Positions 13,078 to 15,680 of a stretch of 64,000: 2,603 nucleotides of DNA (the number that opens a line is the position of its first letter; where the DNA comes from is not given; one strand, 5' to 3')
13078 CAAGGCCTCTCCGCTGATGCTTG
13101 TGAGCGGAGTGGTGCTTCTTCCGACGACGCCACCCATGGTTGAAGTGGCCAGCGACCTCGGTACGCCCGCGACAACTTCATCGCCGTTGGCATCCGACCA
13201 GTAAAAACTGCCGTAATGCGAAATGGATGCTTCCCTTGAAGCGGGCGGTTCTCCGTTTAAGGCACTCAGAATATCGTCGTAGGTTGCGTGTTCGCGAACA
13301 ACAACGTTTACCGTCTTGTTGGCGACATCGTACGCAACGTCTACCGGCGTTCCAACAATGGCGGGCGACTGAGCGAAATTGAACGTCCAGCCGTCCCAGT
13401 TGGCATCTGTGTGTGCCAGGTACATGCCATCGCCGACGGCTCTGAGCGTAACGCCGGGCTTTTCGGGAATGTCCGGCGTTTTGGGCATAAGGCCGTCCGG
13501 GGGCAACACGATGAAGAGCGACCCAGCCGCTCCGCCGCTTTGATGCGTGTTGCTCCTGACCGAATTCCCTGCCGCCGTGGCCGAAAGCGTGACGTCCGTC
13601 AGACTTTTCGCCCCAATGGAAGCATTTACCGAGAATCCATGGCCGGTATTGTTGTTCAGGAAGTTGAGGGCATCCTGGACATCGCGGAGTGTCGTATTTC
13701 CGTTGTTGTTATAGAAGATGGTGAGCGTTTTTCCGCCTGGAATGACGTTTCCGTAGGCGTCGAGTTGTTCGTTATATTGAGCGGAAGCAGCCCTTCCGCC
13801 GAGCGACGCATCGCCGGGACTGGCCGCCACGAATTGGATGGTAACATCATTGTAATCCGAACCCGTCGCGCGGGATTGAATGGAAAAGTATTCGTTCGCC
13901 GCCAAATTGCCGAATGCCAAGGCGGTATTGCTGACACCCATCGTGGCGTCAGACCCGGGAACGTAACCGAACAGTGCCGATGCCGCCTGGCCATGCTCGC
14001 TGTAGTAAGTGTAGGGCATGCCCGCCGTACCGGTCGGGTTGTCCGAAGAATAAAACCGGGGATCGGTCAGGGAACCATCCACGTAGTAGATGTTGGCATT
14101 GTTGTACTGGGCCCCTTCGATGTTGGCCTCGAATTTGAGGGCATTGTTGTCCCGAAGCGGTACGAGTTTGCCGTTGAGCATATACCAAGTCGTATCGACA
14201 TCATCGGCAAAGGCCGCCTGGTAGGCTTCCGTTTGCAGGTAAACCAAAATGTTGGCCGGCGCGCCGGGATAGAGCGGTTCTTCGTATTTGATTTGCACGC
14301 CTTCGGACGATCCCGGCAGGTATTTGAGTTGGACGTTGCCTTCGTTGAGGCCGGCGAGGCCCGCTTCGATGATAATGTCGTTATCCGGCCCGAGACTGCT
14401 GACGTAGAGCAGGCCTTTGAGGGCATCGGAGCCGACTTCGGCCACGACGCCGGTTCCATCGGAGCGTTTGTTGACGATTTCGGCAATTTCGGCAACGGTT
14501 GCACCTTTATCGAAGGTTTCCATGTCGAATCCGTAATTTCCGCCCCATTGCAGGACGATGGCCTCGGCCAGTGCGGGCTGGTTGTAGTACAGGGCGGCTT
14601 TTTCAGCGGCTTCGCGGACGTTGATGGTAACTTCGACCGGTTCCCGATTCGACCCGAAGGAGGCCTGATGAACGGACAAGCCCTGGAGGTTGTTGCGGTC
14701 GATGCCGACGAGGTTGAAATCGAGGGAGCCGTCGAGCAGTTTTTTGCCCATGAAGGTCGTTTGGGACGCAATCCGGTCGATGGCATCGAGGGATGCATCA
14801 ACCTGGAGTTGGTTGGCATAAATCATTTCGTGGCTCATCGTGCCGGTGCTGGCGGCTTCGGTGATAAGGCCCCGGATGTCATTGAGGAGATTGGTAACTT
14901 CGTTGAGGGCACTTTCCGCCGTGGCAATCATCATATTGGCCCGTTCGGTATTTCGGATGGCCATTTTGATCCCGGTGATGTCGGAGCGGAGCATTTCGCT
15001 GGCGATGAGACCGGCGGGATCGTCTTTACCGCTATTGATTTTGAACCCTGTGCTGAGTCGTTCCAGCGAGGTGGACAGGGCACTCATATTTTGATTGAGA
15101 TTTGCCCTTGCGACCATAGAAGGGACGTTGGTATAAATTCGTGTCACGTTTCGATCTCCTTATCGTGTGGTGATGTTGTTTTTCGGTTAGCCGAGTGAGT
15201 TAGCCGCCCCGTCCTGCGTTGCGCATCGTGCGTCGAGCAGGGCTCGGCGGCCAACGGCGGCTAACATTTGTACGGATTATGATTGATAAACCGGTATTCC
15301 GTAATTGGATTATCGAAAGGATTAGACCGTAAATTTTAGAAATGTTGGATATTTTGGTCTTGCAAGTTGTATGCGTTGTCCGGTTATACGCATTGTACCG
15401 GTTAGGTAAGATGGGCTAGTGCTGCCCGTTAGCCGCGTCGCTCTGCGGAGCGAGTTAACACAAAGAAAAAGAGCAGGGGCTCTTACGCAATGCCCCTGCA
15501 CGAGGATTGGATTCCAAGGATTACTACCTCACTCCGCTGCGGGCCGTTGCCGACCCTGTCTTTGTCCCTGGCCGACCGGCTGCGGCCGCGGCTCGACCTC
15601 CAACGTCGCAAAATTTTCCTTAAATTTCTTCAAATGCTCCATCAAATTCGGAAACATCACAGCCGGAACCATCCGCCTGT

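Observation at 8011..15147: Orphan giant flagellin (2,378 aa) whose ~1,950-aa core is a serial array of at least 13 degenerate IN-type modules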

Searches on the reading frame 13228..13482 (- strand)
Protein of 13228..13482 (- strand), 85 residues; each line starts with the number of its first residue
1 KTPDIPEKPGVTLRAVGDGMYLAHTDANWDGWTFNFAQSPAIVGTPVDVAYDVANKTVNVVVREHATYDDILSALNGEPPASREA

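Call 31: search_protein_families(library=pfam, alignment_id=A1, max_evalue=0.01)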
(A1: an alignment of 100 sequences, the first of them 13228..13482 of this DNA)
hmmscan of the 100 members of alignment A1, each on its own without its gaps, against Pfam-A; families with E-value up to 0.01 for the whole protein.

A. member 1, window:13228-13482:- (85 aa): 0 families

B. families by the number of members that match (of 100 scanned): 9 families
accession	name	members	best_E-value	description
PF17481.7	Phage_sheath_domII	3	0.0062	Phage tail sheath protein beta-sandwich domain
PF10756.15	bPH_6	1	0.0038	Bacterial PH domain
PF07523.18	Big_3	1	0.0046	Bacterial Ig-like domain (group 3)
PF07196.18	Flagellin_IN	1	0.0055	Flagellin hook IN motif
PF16369.11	GH43_C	1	0.0073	C-terminal lipocalin-like domain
PF01116.26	F_bP_aldolase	1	0.0077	Fructose-bisphosphate aldolase class-II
PF03088.22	Str_synth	1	0.0089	Strictosidine synthase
PF22904.2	NOMO1-like_2nd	1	0.0095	BOS complex subunit NOMO1-like, second beta sandwich domain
PF12245.14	Big_3_2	1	0.0098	Bacterial Ig-like domain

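Call 36: predict_structure(alignment_id=A1)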
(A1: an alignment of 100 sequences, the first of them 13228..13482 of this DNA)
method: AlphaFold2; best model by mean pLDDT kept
length: 85 residues; sequences in the alignment: 100
mean_pLDDT: 82.4   pTM: 0.68
mean pLDDT of the five models: 82.4, 81.8, 81.8, 81.5, 80.0
residues with pLDDT >= 90: 36; 70-90: 33; 50-70: 12; < 50: 4
segments of 3 or more residues with pLDDT < 50: none
pLDDT, mean of each block of 10 residues (from residue 1): 59 82 86 91 90 92 92 82 54
secondary structure, 60 per line:
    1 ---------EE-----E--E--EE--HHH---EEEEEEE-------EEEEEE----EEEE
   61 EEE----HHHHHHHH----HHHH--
elements in order: E33-39 E47-52 E57-63 H68-75 H80-83

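Call 40: fold_search(model_id=the predicted structure, library=pdb)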
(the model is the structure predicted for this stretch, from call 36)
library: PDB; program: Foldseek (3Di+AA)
matches with E <= 10: 400; with E <= 0.001: 0
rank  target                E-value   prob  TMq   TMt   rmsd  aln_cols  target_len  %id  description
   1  4b4z_D                3.0e-01  0.28  0.30  0.08   6.9        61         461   16  Crystal structure of a complex between Actinomadura R39 DD-peptidase and a sulfonamide boronate inhibitor (released 2013-08-21)
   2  8epp_C                6.1e-01  0.13  0.22  0.03   6.9        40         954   10  Cryo-EM structure of SARS-CoV-2 Spike trimer S2D14 with two RBDs in the open conformation (released 2023-06-21)
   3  8epp_B                6.5e-01  0.15  0.22  0.03   6.6        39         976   10  Cryo-EM structure of SARS-CoV-2 Spike trimer S2D14 with two RBDs in the open conformation (released 2023-06-21)
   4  1w79_A                1.0e+00  0.14  0.30  0.08   6.9        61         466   16  Crystal structure of the DD-transpeptidase-carboxypeptidase from Actinomadura R39 (released 2005-06-28)
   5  7yqz_C                1.0e+00  0.12  0.21  0.03   7.6        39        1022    5  SARS-CoV-2 BA.2.75 S Trimer in complex with S309 (state3) (released 2022-10-19)
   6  8oki_B                1.0e+00  0.11  0.22  0.02  14.5        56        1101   16  Cryo-EM structure of Pyrococcus furiosus transcription elongation complex bound to Spt4/5 (released 2024-04-24)
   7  7edf_A                1.0e+00  0.07  0.21  0.04   9.6        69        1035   12  Cryo-EM structure of SARS-CoV-2 S-UK variant (B.1.1.7), one RBD-up conformation 1 (released 2021-09-01)
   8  9h2a_B                1.1e+00  0.11  0.26  0.13  11.3        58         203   14  AcMNPV complete basal cap (released 2025-06-04)
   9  8xsd_A                1.1e+00  0.10  0.21  0.03   6.9        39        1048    8  BA.5 Spike complex with CR9 (released 2025-02-12)
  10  7xiy_A                1.1e+00  0.10  0.21  0.03   6.8        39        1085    8  SARS-CoV-2 Omicron BA.3 variant spike (released 2022-07-13)
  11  8xsd_B                1.3e+00  0.08  0.24  0.04   7.9        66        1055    9  BA.5 Spike complex with CR9 (released 2025-02-12)
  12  8yze_A                1.3e+00  0.12  0.21  0.03   7.0        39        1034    8  The JN.1 spike protein (S) in complex with ACE2. (released 2025-01-22)
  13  8v0r_A                1.3e+00  0.08  0.21  0.03   8.1        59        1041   10  SARS-CoV-2 Omicron-XBB.1.5 3-RBD down Spike Protein Trimer 1 (S-GSAS-Omicron-XBB.1.5) (released 2024-06-12)
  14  8bbl_C                1.4e+00  0.16  0.35  0.08   9.3        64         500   17  SGL a GH20 family sulfoglycosidase (released 2023-01-11)
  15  8y8f_C                1.4e+00  0.11  0.21  0.02   6.0        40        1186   10  Structure of HCoV-HKU1C spike in the glycan-activated-closed conformation (released 2024-07-17)
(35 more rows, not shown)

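Call 48: search_protein_representatives(alignment_id=A1)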
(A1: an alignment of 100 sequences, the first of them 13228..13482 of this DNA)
Query: 100 sequences, 92 profile positions. Proteins with E-value up to 0.001 (for the whole library): 1406; up to 1e-10: 470; up to 1e-30: 97. The best 150 are listed.
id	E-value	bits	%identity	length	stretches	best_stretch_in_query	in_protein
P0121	4.7e-236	780.2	-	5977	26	18-85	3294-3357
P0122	1.5e-231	765.8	-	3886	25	13-91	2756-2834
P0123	5.3e-141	475.5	-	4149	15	13-85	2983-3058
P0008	3.4e-117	399.2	-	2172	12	9-89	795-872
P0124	1.3e-111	381.3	-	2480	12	6-91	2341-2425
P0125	1.1e-104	359.1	-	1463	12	13-90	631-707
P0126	9.1e-95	327.4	-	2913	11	24-91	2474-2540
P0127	4.9e-84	292.9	-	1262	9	15-85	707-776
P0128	2.0e-82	287.8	-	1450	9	20-91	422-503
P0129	6.8e-69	244.4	-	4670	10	8-85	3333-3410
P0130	7.8e-69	244.2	-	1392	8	22-86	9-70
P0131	2.2e-67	239.6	-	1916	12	8-88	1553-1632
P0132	4.0e-66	235.5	-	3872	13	8-86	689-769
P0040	3.8e-63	226.0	-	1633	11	11-91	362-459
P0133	1.7e-60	217.5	-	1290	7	15-89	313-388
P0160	2.0e-40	153.2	-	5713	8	7-88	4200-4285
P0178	1.4e-35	137.7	-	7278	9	20-91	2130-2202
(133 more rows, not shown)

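Call 50: search_protein_families(library=pfam, proteins=[P0122, P0123, P0125], max_evalue=0.001)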
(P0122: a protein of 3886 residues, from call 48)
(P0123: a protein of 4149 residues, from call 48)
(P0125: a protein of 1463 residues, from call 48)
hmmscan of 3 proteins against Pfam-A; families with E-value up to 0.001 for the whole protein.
P0122 (3886 aa): 2 families
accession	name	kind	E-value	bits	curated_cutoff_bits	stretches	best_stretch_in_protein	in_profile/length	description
PF08806.17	Sep15_SelM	-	1.6e-09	38.1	26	0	2774-2798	19-42/75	Sep15/SelM redox domain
PF08481.16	GBS_Bsp-like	-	0.0001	22.7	31.6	0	1910-1953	3-46/92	GBS Bsp-like repeat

P0123 (4149 aa): 0 families

P0125 (1463 aa): 1 family
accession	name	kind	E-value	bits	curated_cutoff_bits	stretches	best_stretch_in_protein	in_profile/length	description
PF18483.9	Lectin_L-type_dom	-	0.00019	21.8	78.3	0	1234-1286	146-196/215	Legume lectin beta-barrel domain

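Call 52: list_cluster_members(proteins=[P0121, P0122, P0123, P0124, P0126, P0129, P0132, P0178, P0160, P0125])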
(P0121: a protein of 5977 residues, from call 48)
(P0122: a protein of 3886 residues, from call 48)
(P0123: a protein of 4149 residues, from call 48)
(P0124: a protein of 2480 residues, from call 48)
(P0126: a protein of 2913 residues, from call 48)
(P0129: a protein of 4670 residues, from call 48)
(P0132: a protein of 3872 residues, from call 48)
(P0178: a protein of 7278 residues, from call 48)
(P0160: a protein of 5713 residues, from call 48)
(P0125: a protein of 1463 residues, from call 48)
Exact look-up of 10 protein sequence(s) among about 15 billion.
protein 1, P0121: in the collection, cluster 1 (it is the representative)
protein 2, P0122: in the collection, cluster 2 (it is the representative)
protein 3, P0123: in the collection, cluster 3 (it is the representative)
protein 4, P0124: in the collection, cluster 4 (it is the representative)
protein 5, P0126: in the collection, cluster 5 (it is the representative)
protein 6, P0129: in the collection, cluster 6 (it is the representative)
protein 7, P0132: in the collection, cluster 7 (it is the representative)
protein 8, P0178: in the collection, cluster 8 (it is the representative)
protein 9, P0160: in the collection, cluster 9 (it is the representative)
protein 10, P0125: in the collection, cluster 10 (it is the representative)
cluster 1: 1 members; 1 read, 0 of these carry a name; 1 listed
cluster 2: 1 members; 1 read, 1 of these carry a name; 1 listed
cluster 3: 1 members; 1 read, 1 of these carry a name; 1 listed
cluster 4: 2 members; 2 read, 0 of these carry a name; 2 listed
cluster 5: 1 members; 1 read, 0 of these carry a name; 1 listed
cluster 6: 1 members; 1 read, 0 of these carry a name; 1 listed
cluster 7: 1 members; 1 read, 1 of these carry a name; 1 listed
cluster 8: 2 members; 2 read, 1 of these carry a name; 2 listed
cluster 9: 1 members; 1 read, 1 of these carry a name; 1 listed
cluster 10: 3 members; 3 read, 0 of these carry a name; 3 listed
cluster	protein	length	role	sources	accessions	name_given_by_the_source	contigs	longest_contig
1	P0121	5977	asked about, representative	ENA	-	-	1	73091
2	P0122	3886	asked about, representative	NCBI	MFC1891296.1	beta strand repeat-containing protein, partial [Thermodesulfobacteriota bacterium]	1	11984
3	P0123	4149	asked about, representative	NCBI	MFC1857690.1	beta strand repeat-containing protein, partial [Thermodesulfobacteriota bacterium]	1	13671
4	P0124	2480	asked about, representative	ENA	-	-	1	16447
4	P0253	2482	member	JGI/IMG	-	-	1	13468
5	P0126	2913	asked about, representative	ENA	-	-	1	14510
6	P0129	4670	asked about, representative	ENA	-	-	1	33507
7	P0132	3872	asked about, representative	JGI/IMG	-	ELWxxDGT repeat protein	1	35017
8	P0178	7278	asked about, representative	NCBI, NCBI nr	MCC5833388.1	MAG: hypothetical protein JJU20_01530 [Opitutales bacterium] | hypothetical protein [Opitutales bacterium]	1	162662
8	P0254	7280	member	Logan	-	-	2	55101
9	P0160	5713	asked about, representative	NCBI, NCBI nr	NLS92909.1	MAG: S8 family serine peptidase, partial [Planctomycetaceae bacterium] | S8 family serine peptidase [Planctomycetaceae bacterium]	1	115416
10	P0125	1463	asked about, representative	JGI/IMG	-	-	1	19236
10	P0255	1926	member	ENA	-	-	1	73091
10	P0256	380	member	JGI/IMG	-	-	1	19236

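Call 55: search_protein_families(library=ncbifam, alignment_id=A1, max_evalue=0.01)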
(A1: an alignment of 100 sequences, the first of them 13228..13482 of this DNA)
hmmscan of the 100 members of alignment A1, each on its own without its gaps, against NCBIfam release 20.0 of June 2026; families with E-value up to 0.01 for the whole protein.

A. member 1, window:13228-13482:- (85 aa): 0 families

B. families by the number of members that match (of 100 scanned): 5 families
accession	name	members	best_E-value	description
NF052590.1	ArlF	2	0.0009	archaellum stator protein ArlF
NF009449.0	PRK12807.1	1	0.0012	flagellin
TIGR00167.1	cbbA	1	0.0024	ketose-bisphosphate aldolase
NF033510.3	Ca_tandemer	1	0.0085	Ca2+-stabilized repeat-containing adhesin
NF045632.1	hydroxlase_HsaD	1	0.0088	4,5:9,10-diseco-3-hydroxy-5,9,17-trioxoandrosta-1(10),2-diene-4-oate hydrolase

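Call 71: search_solved_structures(query=A1, max_evalue=1)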
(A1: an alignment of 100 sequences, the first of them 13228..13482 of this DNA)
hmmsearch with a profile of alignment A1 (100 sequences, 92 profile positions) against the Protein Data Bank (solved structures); distinct sequences matched with E-value up to 1: 38.
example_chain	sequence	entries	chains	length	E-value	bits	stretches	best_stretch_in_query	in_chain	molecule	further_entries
1bzw_A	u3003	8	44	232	0.053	17.1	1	30-81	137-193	PROTEIN (PEANUT LECTIN) | Galactose-binding lectin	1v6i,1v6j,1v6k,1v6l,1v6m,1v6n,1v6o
1ciw_A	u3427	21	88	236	0.055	17.1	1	30-81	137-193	PROTEIN (PEANUT LECTIN) | LECTIN | Galactose-binding lectin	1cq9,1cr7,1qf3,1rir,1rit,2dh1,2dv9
8d05_A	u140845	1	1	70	0.079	16.6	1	53-85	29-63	HALC2_065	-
8kee_A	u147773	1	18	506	0.15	15.7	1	40-88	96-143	sheath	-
3nh7_H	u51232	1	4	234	0.17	15.5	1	21-71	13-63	Antibody fragment Fab AbD1556, heavy chain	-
2l3m_A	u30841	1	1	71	0.19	15.4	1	53-86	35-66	Copper-ion-binding protein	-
6sih_A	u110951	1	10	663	0.22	15.2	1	46-86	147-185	Flagellar hook-associated protein 2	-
6io4_A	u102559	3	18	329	0.45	14.2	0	65-86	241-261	Glyceraldehyde-3-phosphate dehydrogenase A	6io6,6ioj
4mvj_A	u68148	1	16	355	0.46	14.1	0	65-86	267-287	Glyceraldehyde-3-phosphate dehydrogenase A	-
1s7c_A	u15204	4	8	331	0.48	14.1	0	65-86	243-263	Glyceraldehyde 3-phosphate dehydrogenase A | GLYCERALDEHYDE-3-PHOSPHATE DEHYDROGENASE | Glyceraldehyde-3-phosphate dehydrogenase A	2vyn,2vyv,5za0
1dc3_A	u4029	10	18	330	0.48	14.1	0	65-86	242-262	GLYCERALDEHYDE 3-PHOSPHATE DEHYDROGENASE | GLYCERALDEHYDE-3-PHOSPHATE DEHYDROGENASE | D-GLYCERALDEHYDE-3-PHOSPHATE DEHYDROGENASE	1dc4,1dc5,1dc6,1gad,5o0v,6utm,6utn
1gae_O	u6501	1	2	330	0.48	14.1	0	65-86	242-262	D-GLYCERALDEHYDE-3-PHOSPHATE DEHYDROGENASE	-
8i7e_A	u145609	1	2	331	0.49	14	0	65-86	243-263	Glyceraldehyde-3-phosphate dehydrogenase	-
1p5u_C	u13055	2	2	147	0.51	14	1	6-43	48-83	F1 capsule antigen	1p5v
2e7q_A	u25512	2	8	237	0.55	13.9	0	41-80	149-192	Basic agglutinin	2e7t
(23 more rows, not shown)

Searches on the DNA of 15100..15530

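Call 84: search_rna_families(source=window, start=15100, end=15530, threshold=evalue, max_evalue=1)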
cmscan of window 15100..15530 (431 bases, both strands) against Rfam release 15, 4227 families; matches with E-value up to 1: 0.
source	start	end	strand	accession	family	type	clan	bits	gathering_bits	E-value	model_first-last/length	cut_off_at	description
